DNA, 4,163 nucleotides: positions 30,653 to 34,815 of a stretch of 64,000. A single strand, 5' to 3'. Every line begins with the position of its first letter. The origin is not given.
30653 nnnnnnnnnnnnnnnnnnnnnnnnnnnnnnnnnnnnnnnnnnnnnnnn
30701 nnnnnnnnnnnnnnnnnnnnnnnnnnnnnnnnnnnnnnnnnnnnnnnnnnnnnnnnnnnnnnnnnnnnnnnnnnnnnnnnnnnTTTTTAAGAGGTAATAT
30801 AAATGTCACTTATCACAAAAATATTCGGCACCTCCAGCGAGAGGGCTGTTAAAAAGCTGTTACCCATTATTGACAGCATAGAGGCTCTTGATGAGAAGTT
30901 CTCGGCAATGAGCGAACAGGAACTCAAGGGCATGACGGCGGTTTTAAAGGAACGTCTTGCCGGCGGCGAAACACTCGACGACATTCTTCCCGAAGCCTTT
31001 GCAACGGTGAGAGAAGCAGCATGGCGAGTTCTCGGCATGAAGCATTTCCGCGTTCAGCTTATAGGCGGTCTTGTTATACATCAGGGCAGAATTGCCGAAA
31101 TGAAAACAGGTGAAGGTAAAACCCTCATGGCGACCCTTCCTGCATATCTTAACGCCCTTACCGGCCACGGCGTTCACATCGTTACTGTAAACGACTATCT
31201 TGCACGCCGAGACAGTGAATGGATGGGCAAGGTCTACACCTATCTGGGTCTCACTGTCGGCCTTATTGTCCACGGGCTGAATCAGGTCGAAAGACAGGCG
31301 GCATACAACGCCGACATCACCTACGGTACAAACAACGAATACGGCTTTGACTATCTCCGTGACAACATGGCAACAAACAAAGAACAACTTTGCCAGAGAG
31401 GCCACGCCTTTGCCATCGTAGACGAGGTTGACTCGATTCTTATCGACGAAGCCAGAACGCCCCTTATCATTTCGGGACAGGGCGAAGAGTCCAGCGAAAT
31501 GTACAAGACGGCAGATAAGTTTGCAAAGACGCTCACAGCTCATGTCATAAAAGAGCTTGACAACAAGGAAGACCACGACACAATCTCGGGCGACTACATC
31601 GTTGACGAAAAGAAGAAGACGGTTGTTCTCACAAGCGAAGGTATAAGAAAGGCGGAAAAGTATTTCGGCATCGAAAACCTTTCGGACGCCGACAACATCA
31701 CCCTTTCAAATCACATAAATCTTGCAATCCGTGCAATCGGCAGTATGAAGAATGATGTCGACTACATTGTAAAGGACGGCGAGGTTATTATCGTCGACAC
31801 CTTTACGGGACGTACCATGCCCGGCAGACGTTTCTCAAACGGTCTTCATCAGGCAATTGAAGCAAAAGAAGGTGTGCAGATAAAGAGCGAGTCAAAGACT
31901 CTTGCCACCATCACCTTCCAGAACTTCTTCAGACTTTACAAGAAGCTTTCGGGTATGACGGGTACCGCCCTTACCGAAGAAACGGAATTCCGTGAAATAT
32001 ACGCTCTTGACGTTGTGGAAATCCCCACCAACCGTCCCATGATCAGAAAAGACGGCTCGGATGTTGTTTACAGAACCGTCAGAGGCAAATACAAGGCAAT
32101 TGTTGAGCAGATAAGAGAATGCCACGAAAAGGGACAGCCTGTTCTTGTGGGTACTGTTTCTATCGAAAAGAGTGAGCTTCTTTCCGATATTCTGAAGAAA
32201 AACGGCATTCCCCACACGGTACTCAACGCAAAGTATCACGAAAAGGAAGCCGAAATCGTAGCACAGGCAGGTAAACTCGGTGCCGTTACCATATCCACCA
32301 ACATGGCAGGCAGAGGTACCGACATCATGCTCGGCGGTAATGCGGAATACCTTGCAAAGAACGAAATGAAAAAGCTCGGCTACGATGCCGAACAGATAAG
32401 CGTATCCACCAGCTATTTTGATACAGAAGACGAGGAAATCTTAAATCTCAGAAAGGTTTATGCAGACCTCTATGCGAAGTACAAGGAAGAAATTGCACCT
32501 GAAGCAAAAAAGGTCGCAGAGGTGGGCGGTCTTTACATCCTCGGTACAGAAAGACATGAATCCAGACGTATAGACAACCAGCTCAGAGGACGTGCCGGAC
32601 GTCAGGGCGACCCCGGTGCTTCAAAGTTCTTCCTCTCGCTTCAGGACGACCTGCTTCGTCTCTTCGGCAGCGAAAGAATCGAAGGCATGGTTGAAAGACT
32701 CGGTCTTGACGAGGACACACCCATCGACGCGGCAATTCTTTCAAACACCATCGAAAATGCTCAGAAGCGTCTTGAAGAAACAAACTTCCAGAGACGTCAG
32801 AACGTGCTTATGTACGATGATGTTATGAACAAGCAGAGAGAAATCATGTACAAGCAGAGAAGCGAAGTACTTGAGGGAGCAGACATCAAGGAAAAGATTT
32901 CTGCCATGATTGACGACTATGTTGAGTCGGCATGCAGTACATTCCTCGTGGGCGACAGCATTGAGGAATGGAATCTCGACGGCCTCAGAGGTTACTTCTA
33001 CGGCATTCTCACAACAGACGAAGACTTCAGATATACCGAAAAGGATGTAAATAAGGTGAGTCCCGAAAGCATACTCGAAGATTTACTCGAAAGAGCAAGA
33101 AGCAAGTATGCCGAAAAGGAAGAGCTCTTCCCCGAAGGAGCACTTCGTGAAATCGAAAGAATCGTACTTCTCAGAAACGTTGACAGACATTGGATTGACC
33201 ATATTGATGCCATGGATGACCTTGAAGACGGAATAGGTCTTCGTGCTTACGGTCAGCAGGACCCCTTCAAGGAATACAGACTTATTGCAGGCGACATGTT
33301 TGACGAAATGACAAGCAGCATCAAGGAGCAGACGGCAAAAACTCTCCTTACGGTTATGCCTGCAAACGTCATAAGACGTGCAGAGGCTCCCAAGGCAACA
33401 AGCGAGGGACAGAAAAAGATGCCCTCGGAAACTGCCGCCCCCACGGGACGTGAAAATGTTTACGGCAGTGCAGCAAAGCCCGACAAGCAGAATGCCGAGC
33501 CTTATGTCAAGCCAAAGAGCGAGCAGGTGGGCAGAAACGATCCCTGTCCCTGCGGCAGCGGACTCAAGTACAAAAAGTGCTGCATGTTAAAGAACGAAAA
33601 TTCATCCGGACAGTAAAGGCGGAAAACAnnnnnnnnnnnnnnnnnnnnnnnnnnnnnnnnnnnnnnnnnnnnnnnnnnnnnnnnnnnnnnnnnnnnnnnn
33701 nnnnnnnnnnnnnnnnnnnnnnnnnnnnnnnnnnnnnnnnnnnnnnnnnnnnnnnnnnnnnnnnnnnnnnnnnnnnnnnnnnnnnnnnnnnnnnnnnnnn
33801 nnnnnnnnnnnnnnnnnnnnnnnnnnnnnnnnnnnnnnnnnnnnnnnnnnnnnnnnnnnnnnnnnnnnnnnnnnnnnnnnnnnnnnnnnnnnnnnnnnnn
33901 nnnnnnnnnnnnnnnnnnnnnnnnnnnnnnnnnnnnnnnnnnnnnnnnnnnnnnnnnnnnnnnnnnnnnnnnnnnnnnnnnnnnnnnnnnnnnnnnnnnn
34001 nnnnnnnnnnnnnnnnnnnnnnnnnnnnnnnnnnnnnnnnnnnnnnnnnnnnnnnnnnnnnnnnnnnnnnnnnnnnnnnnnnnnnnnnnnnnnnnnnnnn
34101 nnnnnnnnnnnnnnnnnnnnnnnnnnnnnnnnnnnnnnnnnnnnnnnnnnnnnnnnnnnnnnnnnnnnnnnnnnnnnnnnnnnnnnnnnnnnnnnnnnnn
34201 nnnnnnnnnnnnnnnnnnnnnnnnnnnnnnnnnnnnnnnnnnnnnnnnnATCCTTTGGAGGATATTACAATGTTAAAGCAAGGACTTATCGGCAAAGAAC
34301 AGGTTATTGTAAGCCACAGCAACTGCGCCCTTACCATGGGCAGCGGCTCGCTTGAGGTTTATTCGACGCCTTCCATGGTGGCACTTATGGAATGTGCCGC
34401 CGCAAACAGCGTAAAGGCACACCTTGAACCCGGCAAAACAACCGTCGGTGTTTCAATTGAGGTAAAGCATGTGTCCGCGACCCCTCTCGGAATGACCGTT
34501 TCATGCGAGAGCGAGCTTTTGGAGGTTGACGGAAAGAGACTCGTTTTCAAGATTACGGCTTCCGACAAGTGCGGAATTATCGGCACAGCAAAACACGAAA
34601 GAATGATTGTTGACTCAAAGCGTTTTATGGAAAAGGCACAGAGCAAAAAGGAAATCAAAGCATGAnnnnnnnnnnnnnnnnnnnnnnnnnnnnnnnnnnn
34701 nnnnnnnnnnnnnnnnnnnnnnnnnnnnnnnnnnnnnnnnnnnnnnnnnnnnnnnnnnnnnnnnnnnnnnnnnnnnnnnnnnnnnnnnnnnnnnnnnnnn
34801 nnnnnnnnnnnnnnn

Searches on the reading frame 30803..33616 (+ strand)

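Call 86: search_protein_families(library=pfam, proteins=[window:30803-33616:+], max_evalue=0.00001)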
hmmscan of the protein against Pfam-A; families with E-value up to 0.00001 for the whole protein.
window:30803-33616:+ (937 aa): 5 families
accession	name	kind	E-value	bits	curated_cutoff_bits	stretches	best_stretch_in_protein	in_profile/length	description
PF07517.20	SecA_DEAD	-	3e-130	434.1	24.6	1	5-397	2-290/290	SecA DEAD-like domain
PF21090.3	P-loop_SecA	-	2.2e-95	318.6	27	1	412-638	1-205/205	SecA P-loop domain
PF07516.18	SecA_SW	-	1.4e-61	208.5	26.7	1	640-851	1-199/200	SecA Wing and Scaffold domain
PF01043.26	SecA_PP_bind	-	1.3e-39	135.7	23.5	1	230-353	2-110/110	SecA preprotein cross-linking domain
PF02810.21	SEC-C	-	2.4e-10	40.5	20.4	1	911-928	1-18/19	SEC-C motif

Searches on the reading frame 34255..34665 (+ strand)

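Call 86: search_protein_families(library=pfam, proteins=[window:34255-34665:+], max_evalue=0.00001)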
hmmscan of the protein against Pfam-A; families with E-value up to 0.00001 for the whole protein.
window:34255-34665:+ (136 aa): 1 family
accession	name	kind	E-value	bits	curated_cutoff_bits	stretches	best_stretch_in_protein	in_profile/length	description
PF22636.2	FlK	-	3.1e-37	127.3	27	1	19-121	1-102/103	Fluoroacetyl-CoA-specific thioesterase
